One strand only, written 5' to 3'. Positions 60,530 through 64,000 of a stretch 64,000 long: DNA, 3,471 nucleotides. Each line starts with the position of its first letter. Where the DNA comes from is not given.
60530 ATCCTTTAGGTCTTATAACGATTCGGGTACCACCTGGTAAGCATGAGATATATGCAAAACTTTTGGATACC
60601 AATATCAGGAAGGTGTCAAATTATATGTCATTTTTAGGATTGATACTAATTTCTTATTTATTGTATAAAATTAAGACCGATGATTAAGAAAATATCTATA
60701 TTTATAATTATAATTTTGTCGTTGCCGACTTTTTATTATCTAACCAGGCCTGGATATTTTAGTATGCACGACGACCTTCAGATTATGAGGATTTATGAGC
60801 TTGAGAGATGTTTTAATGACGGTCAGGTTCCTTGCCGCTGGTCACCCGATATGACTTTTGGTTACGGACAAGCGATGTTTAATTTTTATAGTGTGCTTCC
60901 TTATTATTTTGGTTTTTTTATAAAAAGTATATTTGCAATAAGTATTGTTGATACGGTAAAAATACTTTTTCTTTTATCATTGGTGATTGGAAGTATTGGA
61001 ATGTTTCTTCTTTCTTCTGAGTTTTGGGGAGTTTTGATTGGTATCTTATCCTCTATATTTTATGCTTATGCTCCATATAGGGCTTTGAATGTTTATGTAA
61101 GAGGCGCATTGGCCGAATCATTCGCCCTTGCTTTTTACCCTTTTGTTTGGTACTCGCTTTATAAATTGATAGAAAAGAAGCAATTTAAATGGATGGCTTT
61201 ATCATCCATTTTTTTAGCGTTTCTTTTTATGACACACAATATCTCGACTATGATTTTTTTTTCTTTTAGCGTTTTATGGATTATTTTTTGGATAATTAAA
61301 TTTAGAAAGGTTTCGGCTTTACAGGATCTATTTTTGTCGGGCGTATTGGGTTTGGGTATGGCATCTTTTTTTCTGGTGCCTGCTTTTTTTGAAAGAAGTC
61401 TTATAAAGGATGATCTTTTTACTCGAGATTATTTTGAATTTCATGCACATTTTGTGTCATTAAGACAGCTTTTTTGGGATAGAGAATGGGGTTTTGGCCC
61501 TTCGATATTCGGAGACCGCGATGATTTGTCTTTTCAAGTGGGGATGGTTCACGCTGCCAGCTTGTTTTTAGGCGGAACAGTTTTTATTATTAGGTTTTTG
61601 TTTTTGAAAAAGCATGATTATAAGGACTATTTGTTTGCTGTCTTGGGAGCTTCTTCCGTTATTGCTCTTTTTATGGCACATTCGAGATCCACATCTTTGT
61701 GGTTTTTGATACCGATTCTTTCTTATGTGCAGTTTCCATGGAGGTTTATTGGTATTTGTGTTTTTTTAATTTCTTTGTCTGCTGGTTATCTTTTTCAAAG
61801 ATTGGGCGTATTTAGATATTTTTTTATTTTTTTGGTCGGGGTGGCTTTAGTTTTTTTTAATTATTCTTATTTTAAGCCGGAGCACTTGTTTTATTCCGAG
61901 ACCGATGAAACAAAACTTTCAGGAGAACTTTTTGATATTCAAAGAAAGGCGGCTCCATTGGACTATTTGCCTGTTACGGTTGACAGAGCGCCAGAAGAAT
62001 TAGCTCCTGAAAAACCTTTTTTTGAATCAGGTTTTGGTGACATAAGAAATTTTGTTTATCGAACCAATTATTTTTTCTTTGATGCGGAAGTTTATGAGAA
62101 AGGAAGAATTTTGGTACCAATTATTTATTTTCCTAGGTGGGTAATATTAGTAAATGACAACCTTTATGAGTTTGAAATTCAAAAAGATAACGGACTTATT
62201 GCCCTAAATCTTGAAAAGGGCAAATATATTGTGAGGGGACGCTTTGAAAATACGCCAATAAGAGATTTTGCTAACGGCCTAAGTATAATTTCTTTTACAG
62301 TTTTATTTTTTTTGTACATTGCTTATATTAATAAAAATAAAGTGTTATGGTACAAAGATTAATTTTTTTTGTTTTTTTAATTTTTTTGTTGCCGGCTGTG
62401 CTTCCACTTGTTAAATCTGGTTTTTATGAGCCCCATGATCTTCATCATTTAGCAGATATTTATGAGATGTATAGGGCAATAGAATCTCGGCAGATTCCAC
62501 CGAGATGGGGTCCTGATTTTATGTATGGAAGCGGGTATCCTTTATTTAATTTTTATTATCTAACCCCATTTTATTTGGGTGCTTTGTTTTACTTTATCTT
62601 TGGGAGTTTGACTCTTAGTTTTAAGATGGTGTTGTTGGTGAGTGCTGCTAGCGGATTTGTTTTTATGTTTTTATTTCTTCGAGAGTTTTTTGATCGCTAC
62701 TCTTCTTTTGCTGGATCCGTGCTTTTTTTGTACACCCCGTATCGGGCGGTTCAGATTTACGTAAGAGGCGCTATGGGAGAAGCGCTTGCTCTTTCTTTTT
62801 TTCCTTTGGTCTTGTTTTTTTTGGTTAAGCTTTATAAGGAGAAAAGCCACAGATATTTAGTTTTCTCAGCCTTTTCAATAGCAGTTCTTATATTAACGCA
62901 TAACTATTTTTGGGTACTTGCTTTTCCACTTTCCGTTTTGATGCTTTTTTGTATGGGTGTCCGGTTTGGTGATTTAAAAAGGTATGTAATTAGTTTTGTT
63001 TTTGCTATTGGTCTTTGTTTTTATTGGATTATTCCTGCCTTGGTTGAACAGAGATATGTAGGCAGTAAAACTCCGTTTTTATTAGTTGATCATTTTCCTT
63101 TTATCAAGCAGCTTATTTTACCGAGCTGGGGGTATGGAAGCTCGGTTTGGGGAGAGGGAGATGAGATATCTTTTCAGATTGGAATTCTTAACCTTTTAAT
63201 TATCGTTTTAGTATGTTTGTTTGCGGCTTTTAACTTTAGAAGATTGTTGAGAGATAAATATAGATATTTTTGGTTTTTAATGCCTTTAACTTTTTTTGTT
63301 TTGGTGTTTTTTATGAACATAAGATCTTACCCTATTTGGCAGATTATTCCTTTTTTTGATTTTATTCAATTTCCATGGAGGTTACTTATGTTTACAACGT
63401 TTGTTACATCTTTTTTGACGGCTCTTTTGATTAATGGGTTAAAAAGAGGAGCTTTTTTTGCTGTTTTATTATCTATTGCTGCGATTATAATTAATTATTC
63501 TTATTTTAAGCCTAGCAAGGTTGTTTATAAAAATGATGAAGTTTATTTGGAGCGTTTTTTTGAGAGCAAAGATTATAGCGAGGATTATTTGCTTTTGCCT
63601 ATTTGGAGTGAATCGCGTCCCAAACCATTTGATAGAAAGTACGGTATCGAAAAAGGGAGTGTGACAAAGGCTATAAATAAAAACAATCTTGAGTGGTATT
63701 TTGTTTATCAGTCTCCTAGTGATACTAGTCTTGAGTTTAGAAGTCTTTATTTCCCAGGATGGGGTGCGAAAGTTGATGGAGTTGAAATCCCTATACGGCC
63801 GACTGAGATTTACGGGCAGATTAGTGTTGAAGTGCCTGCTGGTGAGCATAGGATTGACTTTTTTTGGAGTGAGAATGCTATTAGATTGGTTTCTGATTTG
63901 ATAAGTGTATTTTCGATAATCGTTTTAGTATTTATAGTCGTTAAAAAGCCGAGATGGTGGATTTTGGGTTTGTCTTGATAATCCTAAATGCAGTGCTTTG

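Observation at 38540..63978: Very large glycosylation locus: about 12 GT-C-like polytopic proteins, 3 Dpm1-like GT2 synthases and 2 methyltransferases, next to rmlABCD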

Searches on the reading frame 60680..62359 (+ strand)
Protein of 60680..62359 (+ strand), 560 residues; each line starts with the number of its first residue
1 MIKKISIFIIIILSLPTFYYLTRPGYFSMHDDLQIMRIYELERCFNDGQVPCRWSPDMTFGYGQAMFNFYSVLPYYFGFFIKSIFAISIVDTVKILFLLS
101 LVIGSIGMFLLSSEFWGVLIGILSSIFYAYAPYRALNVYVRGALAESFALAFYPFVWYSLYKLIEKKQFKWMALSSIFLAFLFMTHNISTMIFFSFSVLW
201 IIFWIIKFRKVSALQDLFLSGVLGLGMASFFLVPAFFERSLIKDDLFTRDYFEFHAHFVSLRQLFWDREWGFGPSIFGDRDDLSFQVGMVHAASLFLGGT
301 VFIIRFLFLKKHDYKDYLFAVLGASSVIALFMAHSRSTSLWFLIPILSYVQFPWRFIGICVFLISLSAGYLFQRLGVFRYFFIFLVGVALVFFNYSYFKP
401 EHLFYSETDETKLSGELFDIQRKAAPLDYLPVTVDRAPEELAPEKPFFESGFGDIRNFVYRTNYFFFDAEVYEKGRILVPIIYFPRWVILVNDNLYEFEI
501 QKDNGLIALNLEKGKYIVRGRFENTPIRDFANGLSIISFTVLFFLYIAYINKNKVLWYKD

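Call 4: search_protein_families(library=pfam, proteins=[window:60680-62359:+], max_evalue=0.01)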
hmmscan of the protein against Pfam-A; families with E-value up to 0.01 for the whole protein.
window:60680-62359:+ (560 aa): 1 family
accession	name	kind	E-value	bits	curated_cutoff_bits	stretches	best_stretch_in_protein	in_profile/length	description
PF10131.15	PTPS_related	-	2.4e-10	40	26.4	1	67-236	1-169/621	6-pyruvoyl-tetrahydropterin synthase related domain; membrane protein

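Call 20: search_protein_families(library=ncbifam, proteins=[window:60680-62359:+], max_evalue=0.001)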
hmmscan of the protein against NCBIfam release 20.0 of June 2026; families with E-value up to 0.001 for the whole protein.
window:60680-62359:+ (560 aa): 0 families

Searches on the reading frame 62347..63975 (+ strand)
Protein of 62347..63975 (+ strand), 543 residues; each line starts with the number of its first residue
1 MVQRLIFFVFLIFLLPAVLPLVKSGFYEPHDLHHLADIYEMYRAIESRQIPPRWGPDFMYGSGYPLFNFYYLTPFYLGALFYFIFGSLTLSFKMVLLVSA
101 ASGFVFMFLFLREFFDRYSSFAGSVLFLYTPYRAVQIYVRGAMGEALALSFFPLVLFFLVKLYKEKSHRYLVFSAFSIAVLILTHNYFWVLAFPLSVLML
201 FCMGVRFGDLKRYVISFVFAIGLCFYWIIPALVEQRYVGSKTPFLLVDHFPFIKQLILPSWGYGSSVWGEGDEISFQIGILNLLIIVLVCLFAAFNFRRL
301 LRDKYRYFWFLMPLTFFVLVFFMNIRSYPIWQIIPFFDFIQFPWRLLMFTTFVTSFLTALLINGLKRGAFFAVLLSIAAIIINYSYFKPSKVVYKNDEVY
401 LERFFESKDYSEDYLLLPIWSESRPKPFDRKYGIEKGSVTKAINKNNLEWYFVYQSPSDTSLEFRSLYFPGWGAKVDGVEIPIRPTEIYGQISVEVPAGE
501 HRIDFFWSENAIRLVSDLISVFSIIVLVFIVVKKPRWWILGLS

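Call 4: search_protein_families(library=pfam, proteins=[window:62347-63975:+], max_evalue=0.01)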
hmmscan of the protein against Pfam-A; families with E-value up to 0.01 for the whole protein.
window:62347-63975:+ (543 aa): 2 families
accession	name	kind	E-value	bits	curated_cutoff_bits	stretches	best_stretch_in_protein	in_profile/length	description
PF10131.15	PTPS_related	-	4.1e-08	32.6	26.4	1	68-383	2-302/621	6-pyruvoyl-tetrahydropterin synthase related domain; membrane protein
PF13231.12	PMT_2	-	0.0058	17.3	26.1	1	74-223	6-154/160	Dolichyl-phosphate-mannose-protein mannosyltransferase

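Call 16: find_encoding_contigs(protein=window:62347-63975:+, flank=10000, max_places=4)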
Protein window:62347-63975:+ (543 aa): 3 contigs read that carry it; 1 place shown.
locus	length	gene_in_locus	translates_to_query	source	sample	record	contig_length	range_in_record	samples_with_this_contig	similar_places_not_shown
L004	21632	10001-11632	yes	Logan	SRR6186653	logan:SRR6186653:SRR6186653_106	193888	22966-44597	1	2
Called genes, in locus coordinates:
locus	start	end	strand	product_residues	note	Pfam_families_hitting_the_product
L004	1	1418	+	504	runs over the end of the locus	PF13231:PMT_2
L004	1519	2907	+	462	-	-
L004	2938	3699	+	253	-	PF00535:Glycos_transf_2, PF10111:Glyco_tranf_2_2 (weak)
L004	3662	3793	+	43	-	-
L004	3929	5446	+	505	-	PF13231:PMT_2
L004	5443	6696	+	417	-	PF09594:GT87 (weak)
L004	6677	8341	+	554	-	PF10131:PTPS_related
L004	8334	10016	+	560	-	PF10131:PTPS_related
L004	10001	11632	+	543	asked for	PF10131:PTPS_related (weak)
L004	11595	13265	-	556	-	PF13231:PMT_2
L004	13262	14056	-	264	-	-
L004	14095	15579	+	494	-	PF01943:Polysacc_synt, PF13440:Polysacc_synt_3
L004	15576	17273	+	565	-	-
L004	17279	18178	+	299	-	PF00535:Glycos_transf_2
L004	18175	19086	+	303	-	PF00535:Glycos_transf_2, PF13641:Glyco_tranf_2_3, PF13632:Glyco_trans_2_3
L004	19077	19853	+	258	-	PF00535:Glycos_transf_2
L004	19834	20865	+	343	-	PF00534:Glycos_transf_1, PF13692:Glyco_trans_1_4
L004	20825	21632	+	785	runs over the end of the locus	PF09586:YfhO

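Call 20: search_protein_families(library=ncbifam, proteins=[window:62347-63975:+], max_evalue=0.001)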
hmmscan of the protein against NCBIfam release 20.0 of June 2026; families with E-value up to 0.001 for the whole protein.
window:62347-63975:+ (543 aa): 0 families

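Call 39: search_protein_families(library=pfam, proteins=[L004:11598-13265:-, L004:13265-14056:-, L004:14095-15576:+, L004:15576-17270:+, L004:17279-18175:+, L004:18175-19083:+, L004:19077-19850:+, L004:19834-20862:+, L004:20825-21631:+], max_evalue=0.01)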
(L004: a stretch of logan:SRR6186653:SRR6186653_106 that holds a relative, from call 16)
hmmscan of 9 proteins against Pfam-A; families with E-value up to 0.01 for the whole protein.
L004:11598-13265:- (556 aa): 1 family
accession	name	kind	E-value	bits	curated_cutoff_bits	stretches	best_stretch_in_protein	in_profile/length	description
PF13231.12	PMT_2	-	1.4e-10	42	26.1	1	68-229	2-158/160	Dolichyl-phosphate-mannose-protein mannosyltransferase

L004:13265-14056:- (264 aa): 0 families

L004:14095-15576:+ (494 aa): 2 families
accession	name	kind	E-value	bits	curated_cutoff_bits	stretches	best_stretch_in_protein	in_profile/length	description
PF13440.11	Polysacc_synt_3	-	1.5e-53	182.4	23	1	55-330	10-283/293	Polysaccharide biosynthesis protein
PF01943.22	Polysacc_synt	-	1.6e-23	84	28.2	1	23-291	2-274/274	Polysaccharide biosynthesis protein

L004:15576-17270:+ (565 aa): 0 families

L004:17279-18175:+ (299 aa): 4 families
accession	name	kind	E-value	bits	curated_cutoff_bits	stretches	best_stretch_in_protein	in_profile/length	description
PF00535.33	Glycos_transf_2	-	1.6e-21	77.4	23.3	1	6-138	2-146/168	Glycosyl transferase family 2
PF13704.12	Glyco_tranf_2_4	-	7.8e-06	26.7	27.5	1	12-85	2-82/98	Glycosyl transferase family 2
PF13641.12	Glyco_tranf_2_3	-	8.7e-05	23.1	27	1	4-103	3-115/230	Glycosyltransferase like family 2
PF10111.15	Glyco_tranf_2_2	-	0.00066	19.7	27.3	1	28-100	29-107/276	Glycosyltransferase like family 2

L004:18175-19083:+ (303 aa): 6 families
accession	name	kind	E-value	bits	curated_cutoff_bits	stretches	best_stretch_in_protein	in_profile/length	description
PF00535.33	Glycos_transf_2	-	2.8e-16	60.4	23.3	1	6-135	2-129/168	Glycosyl transferase family 2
PF13641.12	Glyco_tranf_2_3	-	7.3e-16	59.3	27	1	4-238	3-216/230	Glycosyltransferase like family 2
PF13632.12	Glyco_trans_2_3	-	5.7e-11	43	27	1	181-260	72-144/198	Glycosyl transferase family group 2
PF10111.15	Glyco_tranf_2_2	-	0.00037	20.5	27.3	0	29-100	22-96/276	Glycosyltransferase like family 2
PF13506.12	Glyco_transf_21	-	0.00046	20.1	21.7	1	174-239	95-160/174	Glycosyl transferase family 21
PF13704.12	Glyco_tranf_2_4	-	0.009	16.9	27.5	0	35-98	21-84/98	Glycosyl transferase family 2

L004:19077-19850:+ (258 aa): 3 families
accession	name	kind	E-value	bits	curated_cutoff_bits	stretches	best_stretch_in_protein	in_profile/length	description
PF00535.33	Glycos_transf_2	-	4.7e-23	82.4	23.3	1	6-149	1-149/168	Glycosyl transferase family 2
PF13704.12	Glyco_tranf_2_4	-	5.7e-07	30.4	27.5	1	12-93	1-88/98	Glycosyl transferase family 2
PF10111.15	Glyco_tranf_2_2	-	4e-05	23.7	27.3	1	9-92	4-97/276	Glycosyltransferase like family 2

L004:19834-20862:+ (343 aa): 3 families
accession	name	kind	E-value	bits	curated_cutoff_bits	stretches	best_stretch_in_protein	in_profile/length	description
PF00534.26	Glycos_transf_1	-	1.3e-22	80.6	26.4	1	151-324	11-171/172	Glycosyl transferases group 1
PF13692.12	Glyco_trans_1_4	-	4.5e-14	53.3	27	1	156-310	2-141/142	Glycosyl transferases group 1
PF13439.12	Glyco_transf_4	-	6.3e-05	23.5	28.5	1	14-145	2-168/170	Glycosyltransferase Family 4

L004:20825-21631:+ (269 aa): 0 families
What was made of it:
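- On Three-component (Gtr-type) glycosylation system: A Wzx-like MOP protein lies downstream (calls 16, 39).
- On Wzx/Wzy-dependent polysaccharide pathway: Wzx-like Polysacc_synt_3 at 182 bits lies just past the window (call 39).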

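Call 47: search_protein_families(library=pfam, proteins=[L004:13265-14056:-, L004:15576-17270:+, L004:20825-21631:+], max_evalue=10)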
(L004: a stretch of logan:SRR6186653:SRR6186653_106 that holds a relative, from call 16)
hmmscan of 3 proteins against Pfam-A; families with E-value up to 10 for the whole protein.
L004:13265-14056:- (264 aa): 0 families

L004:15576-17270:+ (565 aa): 0 families

L004:20825-21631:+ (269 aa): 0 families

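Call 71: find_homologous_proteins(query=L004:15576-17270:+, max_evalue=0.001)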
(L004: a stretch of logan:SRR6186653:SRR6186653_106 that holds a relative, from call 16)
Query L004:15576-17270:+ (565 aa): 1388 proteins with E <= 0.001 among 8000 candidates; the best 120 are listed.
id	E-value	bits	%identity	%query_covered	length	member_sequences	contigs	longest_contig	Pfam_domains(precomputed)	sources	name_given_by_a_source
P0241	0.0e+0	1259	100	100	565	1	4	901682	-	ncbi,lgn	-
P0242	2.9e-196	672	54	98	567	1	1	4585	-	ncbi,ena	-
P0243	4.2e-196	671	55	99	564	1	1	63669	-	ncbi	-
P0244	3.4e-195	668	55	99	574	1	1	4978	-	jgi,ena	-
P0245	3.6e-195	668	54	100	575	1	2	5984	-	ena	-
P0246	6.5e-195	667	54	98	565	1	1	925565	-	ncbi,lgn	-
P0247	1.4e-194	666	54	98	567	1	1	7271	-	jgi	-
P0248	4.5e-193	661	54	98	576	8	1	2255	-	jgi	-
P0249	3.5e-192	658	54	99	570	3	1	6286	-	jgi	-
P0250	2.2e-191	655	55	98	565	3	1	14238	-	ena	-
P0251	7.6e-191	654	54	99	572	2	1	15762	-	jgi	jgi:hypothetical protein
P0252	1.7e-190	652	53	98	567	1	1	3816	-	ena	-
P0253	2.0e-188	646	53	99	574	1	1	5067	-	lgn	-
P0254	1.1e-187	643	54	98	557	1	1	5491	-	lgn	-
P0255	1.6e-187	643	53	100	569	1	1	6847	-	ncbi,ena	ncbi:MAG: hypothetical protein AAB875_03450 [Patescibacteria group bacterium]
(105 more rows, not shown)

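Call 89: find_encoding_contigs(protein=P0241, flank=10000, max_places=3)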
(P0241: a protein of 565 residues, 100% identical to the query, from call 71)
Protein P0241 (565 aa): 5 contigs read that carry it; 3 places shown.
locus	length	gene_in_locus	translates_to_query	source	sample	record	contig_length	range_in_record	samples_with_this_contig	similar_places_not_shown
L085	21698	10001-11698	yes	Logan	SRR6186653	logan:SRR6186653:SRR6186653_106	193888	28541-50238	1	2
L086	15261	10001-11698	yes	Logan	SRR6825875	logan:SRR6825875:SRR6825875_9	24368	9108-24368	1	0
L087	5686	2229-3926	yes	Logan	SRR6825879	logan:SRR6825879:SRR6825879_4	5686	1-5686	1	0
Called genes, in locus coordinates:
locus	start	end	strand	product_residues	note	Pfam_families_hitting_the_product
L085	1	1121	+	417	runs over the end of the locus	PF09594:GT87 (weak)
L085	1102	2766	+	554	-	PF10131:PTPS_related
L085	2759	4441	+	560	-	PF10131:PTPS_related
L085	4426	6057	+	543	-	PF10131:PTPS_related (weak)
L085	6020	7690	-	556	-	PF13231:PMT_2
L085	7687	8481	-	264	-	-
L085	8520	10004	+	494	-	PF01943:Polysacc_synt, PF13440:Polysacc_synt_3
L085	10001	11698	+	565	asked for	-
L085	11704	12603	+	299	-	PF00535:Glycos_transf_2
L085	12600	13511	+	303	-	PF00535:Glycos_transf_2, PF13641:Glyco_tranf_2_3, PF13632:Glyco_trans_2_3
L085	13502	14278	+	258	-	PF00535:Glycos_transf_2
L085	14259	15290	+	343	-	PF00534:Glycos_transf_1, PF13692:Glyco_trans_1_4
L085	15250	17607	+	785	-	PF09586:YfhO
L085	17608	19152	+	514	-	-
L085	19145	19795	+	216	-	PF13489:Methyltransf_23, PF01209:Ubie_methyltran, PF01728:FtsJ (weak), PF08003:Methyltransf_9 (weak), PF13847:Methyltransf_31, PF08241:Methyltransf_11, PF08242:Methyltransf_12, PF13649:Methyltransf_25, +4 more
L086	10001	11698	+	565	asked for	-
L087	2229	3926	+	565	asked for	-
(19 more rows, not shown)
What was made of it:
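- After those come a 514-aa unknown, a methyltransferase, two GT2 and another PMT_2 (calls 16, 39, 89). YfhO, a known teichoic-acid glycosyltransferase family, lies downstream (calls 16, 89).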
